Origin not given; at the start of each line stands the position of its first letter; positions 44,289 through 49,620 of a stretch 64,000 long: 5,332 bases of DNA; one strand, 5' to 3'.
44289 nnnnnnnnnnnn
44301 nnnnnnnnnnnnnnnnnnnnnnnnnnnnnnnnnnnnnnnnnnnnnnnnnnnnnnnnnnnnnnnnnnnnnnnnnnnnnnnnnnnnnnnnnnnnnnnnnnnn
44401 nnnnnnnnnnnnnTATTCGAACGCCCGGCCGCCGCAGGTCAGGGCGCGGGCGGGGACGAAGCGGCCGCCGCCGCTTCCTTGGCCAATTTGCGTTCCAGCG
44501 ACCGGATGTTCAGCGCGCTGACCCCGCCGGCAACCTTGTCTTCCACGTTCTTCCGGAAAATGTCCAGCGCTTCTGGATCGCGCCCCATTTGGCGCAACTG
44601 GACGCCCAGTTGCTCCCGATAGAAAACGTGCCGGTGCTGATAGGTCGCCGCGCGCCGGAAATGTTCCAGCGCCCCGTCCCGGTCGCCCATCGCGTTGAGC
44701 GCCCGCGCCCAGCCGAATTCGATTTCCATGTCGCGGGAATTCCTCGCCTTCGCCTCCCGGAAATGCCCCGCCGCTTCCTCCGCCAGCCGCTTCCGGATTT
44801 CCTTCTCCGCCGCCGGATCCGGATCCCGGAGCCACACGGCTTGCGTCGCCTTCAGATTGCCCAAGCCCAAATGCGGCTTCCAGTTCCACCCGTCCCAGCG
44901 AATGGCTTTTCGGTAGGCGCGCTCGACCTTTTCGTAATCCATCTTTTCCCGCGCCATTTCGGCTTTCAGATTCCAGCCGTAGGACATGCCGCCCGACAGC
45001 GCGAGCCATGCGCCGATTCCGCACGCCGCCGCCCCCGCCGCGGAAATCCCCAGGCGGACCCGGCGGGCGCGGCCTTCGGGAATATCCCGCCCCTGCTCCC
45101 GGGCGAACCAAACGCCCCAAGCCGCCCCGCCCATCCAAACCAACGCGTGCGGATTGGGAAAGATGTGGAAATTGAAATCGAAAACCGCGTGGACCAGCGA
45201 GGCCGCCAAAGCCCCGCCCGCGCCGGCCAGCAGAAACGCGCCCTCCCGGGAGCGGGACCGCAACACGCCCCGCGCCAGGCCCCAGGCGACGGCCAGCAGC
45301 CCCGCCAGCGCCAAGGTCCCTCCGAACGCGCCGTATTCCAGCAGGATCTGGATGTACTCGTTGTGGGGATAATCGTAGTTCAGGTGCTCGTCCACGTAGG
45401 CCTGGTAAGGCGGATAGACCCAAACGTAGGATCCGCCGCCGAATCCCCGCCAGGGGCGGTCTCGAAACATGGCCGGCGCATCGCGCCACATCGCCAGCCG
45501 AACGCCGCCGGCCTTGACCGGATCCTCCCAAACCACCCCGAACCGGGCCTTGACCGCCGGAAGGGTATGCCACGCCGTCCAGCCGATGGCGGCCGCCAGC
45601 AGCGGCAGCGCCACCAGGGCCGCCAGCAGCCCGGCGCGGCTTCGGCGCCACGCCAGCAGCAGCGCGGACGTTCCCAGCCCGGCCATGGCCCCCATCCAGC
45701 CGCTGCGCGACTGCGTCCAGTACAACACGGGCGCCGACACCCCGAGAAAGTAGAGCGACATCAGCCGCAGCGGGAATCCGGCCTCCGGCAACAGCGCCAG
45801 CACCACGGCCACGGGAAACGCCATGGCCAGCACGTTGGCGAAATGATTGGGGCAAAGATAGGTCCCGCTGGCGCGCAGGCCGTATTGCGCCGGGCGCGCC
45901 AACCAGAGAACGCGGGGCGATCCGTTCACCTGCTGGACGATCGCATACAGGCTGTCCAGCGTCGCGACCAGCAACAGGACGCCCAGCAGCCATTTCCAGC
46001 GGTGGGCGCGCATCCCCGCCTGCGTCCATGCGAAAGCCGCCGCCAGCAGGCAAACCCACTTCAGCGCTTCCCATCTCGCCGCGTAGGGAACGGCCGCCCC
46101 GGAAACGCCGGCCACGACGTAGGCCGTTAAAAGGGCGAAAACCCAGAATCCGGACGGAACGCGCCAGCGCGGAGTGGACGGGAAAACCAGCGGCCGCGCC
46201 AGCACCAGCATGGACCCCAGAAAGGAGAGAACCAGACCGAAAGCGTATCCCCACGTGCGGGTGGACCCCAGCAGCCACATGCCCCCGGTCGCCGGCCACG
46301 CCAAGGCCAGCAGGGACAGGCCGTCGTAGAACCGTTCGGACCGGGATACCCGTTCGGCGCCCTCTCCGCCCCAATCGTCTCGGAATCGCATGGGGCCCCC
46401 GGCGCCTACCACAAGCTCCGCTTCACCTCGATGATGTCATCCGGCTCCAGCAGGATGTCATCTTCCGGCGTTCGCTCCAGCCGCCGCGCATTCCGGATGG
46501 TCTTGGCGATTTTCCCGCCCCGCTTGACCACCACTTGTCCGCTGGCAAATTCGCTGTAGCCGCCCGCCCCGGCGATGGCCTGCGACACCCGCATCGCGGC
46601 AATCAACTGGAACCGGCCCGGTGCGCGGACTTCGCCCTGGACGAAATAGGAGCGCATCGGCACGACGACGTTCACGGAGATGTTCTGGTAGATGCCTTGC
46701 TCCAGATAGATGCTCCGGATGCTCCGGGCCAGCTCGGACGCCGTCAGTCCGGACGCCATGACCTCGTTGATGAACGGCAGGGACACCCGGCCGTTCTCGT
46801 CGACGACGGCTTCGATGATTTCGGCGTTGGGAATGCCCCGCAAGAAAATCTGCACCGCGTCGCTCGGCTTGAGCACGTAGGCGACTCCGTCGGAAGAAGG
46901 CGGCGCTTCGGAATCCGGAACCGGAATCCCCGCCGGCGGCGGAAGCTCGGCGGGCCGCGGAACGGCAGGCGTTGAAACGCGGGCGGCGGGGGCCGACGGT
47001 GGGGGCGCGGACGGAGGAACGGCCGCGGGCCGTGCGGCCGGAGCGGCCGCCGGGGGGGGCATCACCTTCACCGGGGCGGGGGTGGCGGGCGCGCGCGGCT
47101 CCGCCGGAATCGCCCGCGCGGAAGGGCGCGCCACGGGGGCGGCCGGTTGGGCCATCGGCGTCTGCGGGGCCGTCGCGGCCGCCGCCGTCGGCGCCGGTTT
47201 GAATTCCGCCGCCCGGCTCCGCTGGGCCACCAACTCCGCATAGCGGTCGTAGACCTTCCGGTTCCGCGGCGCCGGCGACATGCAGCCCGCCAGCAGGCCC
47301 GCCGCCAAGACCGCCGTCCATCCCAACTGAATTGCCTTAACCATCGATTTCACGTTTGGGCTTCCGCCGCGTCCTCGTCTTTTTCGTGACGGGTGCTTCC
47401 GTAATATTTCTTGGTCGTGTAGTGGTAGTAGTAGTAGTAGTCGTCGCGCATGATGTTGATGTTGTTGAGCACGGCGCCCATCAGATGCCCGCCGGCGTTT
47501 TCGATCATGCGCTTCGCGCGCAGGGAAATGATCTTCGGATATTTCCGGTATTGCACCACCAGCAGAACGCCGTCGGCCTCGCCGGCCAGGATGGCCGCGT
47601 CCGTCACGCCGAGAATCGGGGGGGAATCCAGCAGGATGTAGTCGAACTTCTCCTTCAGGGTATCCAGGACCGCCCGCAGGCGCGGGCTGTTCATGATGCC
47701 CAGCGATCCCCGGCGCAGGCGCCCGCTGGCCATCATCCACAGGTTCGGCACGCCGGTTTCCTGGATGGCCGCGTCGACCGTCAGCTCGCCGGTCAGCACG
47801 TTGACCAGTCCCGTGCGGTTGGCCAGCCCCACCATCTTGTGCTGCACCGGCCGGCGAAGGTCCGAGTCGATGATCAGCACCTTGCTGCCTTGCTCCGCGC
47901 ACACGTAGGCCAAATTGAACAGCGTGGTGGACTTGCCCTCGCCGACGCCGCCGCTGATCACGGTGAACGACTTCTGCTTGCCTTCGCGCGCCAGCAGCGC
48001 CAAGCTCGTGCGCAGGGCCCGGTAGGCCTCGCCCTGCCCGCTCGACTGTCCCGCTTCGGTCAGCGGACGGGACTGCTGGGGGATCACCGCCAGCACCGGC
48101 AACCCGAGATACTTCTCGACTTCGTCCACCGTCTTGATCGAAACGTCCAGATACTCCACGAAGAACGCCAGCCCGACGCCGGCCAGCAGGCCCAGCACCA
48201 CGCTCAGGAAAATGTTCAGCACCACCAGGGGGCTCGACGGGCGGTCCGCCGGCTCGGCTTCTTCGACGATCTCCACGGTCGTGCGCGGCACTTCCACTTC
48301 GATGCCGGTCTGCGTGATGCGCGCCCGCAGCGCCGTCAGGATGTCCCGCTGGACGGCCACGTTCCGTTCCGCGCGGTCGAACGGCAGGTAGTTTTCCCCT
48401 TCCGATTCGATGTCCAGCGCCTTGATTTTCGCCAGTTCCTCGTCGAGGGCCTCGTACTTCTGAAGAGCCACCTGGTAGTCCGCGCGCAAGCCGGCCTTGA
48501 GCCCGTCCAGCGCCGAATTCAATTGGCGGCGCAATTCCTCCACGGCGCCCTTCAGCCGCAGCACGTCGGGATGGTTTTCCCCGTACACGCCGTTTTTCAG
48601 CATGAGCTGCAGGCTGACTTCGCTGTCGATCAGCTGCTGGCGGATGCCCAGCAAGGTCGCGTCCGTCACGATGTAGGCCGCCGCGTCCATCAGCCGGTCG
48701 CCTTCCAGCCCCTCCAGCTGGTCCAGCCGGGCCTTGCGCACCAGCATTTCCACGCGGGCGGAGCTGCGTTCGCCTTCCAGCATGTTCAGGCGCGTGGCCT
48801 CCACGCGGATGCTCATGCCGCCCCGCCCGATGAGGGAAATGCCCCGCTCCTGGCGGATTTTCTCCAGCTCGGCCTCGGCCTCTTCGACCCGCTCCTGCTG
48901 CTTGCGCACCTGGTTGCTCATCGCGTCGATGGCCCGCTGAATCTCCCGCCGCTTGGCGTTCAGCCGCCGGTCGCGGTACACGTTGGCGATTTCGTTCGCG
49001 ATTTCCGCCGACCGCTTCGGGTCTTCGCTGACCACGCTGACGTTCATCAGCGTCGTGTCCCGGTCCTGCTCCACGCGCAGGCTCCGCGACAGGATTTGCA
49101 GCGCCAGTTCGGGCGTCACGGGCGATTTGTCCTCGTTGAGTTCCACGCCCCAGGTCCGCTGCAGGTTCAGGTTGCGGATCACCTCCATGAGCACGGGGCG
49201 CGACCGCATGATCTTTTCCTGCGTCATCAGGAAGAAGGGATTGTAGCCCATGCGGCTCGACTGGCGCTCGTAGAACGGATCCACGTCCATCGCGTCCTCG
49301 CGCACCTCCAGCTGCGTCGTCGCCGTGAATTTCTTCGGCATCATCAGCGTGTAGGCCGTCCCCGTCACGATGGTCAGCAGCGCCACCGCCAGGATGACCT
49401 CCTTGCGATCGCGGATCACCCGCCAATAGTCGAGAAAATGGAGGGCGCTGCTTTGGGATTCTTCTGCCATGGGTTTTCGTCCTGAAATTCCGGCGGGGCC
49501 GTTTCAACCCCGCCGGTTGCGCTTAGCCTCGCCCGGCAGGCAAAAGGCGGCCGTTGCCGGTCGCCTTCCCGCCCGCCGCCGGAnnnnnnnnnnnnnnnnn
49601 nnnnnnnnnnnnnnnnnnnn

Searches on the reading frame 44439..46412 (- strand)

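Call 77: search_protein_families(library=pfam, proteins=[window:44439-46412:-], max_evalue=0.0001)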
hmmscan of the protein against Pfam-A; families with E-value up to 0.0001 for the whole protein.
window:44439-46412:- (657 aa): 2 families
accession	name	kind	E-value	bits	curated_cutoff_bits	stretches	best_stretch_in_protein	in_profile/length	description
PF04932.20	Wzy_C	-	2.3e-21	76.6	31.7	1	225-367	5-147/149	O-Antigen ligase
PF00515.34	TPR_1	-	1.2e-05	25.3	27.8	0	478-504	2-28/34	Tetratricopeptide repeat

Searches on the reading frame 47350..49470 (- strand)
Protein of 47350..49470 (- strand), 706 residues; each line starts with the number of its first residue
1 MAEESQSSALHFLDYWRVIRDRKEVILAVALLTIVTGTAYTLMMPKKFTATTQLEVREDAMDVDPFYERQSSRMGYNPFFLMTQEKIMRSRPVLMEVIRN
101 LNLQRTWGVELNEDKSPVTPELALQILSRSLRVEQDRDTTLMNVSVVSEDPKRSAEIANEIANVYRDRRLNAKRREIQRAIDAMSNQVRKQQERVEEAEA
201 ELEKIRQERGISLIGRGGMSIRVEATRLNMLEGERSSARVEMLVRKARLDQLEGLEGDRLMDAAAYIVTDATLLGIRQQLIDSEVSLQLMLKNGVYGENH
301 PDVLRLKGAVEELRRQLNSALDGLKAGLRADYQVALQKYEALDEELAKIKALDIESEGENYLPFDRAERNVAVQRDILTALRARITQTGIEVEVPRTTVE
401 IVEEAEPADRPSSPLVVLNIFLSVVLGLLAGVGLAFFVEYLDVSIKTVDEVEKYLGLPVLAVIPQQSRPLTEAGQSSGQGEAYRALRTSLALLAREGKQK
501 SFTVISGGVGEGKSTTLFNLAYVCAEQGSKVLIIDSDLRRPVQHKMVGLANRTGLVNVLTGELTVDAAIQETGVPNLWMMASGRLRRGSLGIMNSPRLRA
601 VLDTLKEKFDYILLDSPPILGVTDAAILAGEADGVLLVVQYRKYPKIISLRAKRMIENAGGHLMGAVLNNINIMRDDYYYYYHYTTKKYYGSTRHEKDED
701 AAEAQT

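Call 77: search_protein_families(library=pfam, proteins=[window:47350-49470:-], max_evalue=0.0001)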
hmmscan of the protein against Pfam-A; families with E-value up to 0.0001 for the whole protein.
window:47350-49470:- (706 aa): 6 families
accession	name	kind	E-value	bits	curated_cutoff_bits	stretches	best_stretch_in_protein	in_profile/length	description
PF13614.12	AAA_31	-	3.8e-16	60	27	1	507-644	11-152/177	AAA domain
PF02706.20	Wzz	-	5.9e-11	43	25.5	1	13-101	6-91/91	Chain length determinant protein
PF10609.15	ParA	-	2.8e-10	40.5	27.1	1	501-670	5-174/246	NUBPL iron-transfer P-loop NTPase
PF01656.29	CbiA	-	2e-08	34.6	25.4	1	503-661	2-67/125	CobQ/CobB/MinD/ParA nucleotide binding domain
PF13807.11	GNVR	-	2.2e-08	34.3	27.7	1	366-437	8-79/82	G-rich domain on putative tyrosine kinase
PF25199.1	nSTAND_NTPase5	-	3.4e-07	30.6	34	1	493-544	34-86/145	Novel STAND NTPase 5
